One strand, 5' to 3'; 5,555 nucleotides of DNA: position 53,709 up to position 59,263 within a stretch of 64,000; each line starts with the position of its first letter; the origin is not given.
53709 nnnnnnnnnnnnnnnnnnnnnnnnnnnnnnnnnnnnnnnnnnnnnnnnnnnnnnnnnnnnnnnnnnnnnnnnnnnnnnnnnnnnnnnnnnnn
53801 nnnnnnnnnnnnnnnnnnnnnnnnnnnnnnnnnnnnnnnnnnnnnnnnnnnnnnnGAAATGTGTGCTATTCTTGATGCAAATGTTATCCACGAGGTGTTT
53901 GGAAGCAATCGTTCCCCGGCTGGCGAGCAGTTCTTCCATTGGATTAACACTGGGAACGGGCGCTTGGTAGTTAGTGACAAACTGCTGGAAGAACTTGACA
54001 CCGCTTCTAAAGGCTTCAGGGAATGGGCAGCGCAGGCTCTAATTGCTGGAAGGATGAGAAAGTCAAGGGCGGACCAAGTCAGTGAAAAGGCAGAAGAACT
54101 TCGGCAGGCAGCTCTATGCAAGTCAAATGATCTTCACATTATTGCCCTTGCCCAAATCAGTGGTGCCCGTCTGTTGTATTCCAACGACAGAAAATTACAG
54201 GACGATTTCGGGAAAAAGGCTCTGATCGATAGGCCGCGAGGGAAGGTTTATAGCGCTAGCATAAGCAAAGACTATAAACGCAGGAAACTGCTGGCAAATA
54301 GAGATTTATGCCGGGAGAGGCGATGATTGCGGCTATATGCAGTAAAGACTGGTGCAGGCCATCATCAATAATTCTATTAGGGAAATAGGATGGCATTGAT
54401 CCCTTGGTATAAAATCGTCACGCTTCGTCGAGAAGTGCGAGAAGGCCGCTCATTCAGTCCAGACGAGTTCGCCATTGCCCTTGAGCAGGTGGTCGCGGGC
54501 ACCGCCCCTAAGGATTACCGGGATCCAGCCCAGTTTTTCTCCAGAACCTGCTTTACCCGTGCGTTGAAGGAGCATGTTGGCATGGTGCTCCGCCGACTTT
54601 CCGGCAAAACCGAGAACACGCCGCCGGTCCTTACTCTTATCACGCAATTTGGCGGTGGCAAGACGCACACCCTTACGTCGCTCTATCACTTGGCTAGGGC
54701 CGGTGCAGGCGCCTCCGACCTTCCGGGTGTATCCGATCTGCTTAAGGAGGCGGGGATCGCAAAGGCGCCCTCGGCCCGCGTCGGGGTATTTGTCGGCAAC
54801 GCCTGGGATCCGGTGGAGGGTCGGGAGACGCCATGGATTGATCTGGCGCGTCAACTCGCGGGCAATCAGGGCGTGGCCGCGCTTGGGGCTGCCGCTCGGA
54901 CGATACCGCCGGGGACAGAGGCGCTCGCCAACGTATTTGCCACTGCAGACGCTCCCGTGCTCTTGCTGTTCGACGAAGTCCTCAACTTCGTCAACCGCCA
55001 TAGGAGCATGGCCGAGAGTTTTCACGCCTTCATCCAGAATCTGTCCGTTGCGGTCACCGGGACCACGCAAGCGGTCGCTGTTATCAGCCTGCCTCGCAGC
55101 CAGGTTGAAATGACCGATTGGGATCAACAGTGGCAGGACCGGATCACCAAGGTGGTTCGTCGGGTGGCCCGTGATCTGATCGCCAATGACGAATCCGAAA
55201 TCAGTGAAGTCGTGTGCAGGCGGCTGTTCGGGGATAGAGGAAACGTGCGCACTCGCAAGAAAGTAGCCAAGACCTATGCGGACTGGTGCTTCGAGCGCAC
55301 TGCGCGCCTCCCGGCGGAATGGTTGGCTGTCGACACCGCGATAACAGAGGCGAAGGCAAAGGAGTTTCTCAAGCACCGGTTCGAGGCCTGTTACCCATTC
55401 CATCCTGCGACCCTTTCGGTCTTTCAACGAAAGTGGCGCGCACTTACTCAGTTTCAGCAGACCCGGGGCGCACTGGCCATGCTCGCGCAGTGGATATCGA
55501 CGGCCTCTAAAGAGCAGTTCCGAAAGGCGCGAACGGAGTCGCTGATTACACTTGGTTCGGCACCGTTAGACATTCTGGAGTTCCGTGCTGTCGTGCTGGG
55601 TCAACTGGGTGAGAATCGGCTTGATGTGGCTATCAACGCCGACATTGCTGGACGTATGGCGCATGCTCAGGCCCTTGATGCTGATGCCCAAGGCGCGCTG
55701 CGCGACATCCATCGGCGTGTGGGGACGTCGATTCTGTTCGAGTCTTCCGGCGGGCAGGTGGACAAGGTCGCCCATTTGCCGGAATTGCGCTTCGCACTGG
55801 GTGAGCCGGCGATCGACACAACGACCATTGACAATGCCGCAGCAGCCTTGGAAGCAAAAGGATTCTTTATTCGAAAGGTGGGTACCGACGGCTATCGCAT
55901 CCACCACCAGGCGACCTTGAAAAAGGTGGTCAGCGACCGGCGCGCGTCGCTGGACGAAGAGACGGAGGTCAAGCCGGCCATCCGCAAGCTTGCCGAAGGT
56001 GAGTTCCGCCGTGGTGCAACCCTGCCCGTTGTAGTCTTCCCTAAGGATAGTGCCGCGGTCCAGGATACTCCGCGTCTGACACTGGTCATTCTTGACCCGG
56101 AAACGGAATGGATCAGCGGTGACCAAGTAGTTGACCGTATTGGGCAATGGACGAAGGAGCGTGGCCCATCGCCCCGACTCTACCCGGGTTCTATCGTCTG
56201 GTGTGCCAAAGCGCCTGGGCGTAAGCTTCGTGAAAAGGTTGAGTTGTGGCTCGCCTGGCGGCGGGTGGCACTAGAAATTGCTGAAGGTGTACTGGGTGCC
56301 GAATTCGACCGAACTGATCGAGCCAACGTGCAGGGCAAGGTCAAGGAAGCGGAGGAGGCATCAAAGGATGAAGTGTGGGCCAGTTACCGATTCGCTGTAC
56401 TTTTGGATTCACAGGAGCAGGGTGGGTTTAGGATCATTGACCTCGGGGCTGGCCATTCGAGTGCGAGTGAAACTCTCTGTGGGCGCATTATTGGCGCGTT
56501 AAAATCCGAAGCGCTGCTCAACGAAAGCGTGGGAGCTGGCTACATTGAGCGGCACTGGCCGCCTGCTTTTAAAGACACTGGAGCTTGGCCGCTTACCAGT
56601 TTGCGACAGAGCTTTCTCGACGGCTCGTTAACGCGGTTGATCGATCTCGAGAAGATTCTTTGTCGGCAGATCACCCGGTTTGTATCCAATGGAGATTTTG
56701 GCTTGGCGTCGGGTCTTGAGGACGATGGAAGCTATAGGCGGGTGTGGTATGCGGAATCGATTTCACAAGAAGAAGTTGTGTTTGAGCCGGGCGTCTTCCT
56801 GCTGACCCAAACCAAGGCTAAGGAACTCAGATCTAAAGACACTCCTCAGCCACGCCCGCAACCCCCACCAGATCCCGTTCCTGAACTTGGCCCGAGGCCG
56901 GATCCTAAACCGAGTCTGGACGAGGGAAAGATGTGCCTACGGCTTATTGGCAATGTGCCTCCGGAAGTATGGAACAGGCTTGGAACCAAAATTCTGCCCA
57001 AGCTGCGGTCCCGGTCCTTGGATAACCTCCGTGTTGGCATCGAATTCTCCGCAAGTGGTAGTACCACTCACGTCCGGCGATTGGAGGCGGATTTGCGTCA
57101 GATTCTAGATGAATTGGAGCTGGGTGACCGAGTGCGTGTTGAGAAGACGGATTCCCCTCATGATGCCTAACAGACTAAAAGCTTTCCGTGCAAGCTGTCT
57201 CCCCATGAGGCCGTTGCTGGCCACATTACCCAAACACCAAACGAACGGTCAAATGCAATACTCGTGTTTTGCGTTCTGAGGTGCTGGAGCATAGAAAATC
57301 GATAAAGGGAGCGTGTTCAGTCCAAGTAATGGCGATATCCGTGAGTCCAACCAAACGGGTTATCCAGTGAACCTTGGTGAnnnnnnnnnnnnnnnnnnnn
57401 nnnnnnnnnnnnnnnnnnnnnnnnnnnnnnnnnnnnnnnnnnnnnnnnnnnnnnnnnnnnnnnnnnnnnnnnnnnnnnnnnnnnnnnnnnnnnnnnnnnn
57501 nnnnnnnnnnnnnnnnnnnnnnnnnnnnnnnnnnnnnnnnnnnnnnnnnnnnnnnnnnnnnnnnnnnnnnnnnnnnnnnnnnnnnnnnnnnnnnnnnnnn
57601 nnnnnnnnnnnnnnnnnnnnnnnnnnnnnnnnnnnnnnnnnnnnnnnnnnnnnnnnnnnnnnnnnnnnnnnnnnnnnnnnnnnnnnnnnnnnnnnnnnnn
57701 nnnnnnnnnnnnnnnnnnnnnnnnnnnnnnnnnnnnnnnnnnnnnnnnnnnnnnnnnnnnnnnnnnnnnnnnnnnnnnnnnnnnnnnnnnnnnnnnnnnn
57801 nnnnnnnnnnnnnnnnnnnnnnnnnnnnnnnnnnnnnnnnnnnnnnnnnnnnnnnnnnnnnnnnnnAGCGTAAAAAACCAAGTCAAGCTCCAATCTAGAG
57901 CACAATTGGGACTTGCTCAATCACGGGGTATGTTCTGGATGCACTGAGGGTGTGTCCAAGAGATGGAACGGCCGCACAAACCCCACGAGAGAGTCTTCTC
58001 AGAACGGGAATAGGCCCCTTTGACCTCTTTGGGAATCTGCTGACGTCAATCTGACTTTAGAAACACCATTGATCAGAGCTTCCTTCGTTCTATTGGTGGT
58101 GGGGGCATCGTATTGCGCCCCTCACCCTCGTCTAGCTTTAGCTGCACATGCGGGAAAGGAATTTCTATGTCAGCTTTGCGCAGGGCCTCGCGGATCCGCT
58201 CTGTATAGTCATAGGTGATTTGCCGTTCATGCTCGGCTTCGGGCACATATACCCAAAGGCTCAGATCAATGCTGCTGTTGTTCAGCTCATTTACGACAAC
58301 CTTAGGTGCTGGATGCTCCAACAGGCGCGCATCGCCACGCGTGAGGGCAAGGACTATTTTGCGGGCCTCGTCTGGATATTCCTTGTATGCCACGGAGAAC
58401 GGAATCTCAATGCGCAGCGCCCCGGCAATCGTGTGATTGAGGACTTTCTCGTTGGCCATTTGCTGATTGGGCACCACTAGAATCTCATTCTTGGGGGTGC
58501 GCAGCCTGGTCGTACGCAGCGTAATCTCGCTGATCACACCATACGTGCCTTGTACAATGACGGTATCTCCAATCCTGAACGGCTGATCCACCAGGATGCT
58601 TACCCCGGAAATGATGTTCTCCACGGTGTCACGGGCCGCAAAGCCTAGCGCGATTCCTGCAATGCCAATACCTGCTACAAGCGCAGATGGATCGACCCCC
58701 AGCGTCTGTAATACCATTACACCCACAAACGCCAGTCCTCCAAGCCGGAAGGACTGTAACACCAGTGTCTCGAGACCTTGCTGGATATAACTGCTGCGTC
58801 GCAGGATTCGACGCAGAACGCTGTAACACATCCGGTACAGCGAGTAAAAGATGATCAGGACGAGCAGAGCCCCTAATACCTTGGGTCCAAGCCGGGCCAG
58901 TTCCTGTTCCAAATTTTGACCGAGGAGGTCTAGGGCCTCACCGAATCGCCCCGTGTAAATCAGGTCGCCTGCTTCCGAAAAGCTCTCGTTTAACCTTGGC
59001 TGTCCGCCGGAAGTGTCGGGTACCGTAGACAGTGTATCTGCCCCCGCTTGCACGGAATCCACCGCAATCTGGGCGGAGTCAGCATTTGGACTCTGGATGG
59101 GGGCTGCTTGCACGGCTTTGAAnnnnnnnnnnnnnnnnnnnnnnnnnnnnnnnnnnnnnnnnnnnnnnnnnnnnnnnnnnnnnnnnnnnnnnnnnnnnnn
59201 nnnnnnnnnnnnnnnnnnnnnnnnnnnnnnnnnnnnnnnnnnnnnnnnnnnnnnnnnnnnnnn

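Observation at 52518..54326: ABC-type ATPase + PIN-like protein pair embedded between the methylase and DUF499 genes: candidate unnamed two-gene defence module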

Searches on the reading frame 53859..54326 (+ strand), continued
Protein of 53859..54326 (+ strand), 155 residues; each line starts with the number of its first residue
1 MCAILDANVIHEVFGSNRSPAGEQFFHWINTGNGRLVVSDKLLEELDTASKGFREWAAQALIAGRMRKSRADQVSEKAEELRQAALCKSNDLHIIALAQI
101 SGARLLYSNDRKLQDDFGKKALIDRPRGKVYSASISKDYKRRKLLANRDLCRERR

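Call 67: search_solved_structures(query=A1, max_evalue=1, show_alignments=4)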
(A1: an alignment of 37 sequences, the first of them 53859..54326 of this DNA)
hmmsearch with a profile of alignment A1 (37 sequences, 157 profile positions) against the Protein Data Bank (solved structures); distinct sequences matched with E-value up to 1: 4.
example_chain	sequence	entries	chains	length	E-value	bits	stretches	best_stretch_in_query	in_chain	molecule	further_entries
8q5u_D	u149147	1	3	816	0.0045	20.2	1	39-108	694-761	Endo-beta-N-acetylglucosaminidase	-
6e58_A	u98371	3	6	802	0.02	18.1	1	39-108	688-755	Secreted Endo-beta-N-acetylglucosaminidase (EndoS) | Endo-beta-N-acetylglucosaminidase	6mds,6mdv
7by2_B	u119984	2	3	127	0.66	13.2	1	3-111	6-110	Ribonuclease VapC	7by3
4h1x_A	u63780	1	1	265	0.72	13.1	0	13-86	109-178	Phosphate-binding protein pstS 2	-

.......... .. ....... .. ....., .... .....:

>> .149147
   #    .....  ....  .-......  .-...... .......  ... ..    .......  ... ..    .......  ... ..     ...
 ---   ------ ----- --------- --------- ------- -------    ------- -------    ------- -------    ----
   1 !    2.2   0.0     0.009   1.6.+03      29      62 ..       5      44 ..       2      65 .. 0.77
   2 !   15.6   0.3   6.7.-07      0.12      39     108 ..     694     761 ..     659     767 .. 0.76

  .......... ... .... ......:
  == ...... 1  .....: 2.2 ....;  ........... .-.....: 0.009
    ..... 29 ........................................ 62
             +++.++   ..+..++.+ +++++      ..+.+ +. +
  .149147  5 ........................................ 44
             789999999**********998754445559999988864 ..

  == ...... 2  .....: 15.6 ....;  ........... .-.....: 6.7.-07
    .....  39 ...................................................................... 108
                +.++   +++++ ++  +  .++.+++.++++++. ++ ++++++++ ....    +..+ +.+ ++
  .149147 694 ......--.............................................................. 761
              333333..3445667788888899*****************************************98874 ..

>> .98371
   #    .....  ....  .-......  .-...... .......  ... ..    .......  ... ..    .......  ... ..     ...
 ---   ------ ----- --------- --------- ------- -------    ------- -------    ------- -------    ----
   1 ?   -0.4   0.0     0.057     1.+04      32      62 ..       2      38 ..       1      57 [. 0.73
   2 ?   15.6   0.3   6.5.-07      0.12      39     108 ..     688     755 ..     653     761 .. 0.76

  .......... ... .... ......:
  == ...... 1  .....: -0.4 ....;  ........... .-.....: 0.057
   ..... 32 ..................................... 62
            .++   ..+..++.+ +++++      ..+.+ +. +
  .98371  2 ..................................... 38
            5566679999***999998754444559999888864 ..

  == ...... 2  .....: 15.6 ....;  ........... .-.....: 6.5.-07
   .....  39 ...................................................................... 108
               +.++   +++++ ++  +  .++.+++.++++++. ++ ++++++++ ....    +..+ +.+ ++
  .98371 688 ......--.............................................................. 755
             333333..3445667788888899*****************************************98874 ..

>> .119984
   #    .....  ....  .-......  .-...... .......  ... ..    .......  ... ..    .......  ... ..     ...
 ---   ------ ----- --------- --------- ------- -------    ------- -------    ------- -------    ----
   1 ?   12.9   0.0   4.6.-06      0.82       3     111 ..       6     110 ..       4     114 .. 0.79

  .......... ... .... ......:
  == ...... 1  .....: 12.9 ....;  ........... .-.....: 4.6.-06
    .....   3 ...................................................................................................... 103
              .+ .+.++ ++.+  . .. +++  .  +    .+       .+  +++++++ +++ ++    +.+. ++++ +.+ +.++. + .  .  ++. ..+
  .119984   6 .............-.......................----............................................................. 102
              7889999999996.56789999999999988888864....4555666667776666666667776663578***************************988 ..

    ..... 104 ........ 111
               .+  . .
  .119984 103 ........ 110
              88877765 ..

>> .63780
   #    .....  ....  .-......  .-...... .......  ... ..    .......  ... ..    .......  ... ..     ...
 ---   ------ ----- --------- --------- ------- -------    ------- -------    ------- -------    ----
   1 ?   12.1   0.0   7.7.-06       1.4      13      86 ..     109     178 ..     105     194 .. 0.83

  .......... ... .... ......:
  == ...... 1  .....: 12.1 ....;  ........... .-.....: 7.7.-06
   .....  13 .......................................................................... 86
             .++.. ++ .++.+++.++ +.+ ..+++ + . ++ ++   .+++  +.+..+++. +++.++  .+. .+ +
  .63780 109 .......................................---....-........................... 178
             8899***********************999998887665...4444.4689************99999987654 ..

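Call 69: search_protein_families(library=phrogs, proteins=[window:53859-54326:+], max_evalue=0.001)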
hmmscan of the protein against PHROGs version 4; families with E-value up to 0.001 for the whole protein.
window:53859-54326:+ (155 aa): 0 families

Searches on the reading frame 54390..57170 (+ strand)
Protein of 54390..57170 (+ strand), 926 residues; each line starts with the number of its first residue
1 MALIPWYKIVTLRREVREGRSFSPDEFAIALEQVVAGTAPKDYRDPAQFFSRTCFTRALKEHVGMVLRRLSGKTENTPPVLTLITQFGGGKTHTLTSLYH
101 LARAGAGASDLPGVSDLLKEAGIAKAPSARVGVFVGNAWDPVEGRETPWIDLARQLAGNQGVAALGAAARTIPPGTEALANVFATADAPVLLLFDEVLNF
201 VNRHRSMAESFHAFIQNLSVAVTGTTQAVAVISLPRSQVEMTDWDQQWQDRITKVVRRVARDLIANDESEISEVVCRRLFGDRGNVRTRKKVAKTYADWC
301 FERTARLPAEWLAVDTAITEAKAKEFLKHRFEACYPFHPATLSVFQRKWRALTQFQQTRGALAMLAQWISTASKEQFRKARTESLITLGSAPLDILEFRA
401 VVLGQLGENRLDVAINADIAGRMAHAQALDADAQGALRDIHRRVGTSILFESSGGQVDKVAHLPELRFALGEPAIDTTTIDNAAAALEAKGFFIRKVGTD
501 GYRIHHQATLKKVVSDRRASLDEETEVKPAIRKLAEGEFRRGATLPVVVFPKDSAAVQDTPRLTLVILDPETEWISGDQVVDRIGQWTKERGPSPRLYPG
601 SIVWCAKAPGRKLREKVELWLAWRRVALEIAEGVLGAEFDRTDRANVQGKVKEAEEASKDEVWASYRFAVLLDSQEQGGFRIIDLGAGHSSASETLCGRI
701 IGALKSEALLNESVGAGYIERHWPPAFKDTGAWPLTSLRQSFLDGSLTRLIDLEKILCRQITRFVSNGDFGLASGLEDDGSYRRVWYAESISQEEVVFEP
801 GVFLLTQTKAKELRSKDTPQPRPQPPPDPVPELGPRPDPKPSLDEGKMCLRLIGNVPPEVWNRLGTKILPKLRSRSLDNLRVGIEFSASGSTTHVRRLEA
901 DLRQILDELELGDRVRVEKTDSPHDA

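Call 3: search_protein_families(library=pfam, proteins=[window:54390-57170:+], max_evalue=0.01)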
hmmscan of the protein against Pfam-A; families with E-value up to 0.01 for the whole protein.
window:54390-57170:+ (926 aa): 1 family
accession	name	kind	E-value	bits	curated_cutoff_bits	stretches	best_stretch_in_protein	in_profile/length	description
PF04465.17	DUF499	-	1.7e-11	43.2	23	1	173-362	76-260/1024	Protein of unknown function (DUF499)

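Call 4: search_protein_families(library=padloc, proteins=[window:54390-57170:+], max_evalue=0.01)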
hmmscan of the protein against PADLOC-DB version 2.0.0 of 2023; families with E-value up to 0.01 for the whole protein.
window:54390-57170:+ (926 aa): 2 families
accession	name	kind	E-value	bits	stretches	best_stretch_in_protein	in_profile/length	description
PDLC00662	HmaC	-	6e-91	304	1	1-824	1-824/941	AAA+ ATPase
PDLC02192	DUF499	-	6.6e-18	61.9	1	45-552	34-522/1022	-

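Call 5: search_protein_families(library=ncbifam, proteins=[window:54390-57170:+], max_evalue=0.01)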
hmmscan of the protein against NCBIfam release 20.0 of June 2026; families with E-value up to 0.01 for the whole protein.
window:54390-57170:+ (926 aa): 1 family
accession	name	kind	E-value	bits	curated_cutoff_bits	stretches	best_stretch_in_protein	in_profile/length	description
NF042962.1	DUF499_antiphage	equivalog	1.8e-27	95.8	1200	1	41-572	30-541/1025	anti-phage-associated DUF499 domain-containing protein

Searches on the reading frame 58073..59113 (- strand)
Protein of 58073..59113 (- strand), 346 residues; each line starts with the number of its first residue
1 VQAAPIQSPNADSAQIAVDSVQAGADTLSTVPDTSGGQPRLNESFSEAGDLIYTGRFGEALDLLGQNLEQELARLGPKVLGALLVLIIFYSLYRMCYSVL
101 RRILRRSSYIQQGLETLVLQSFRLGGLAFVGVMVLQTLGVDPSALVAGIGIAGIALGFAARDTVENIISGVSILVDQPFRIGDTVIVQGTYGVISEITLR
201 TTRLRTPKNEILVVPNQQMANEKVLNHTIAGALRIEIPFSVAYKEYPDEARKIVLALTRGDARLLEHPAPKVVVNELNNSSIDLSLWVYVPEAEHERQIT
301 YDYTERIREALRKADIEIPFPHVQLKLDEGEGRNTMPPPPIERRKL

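Call 61: search_protein_families(library=pfam, proteins=[window:58073-59113:-], max_evalue=0.001)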
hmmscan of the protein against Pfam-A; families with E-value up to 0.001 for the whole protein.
window:58073-59113:- (346 aa): 4 families
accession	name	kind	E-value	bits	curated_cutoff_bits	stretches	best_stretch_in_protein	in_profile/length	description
PF00924.24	MS_channel_2nd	-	7.9e-21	74.4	20.2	1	162-228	1-67/68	Mechanosensitive ion channel, beta-domain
PF21082.3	MS_channel_3rd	-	1.3e-10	42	21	1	235-318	1-88/88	Mechanosensitive ion channel MscS, C-terminal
PF21088.3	MS_channel_1st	-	2.7e-08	34.1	23.1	1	123-160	4-41/42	Mechanosensitive ion channel, transmembrane helices 2/3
PF05552.17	MS_channel_1st_1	-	0.00021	21.5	22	0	70-107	8-45/50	Mechanosensitive ion channel, conserved TM helix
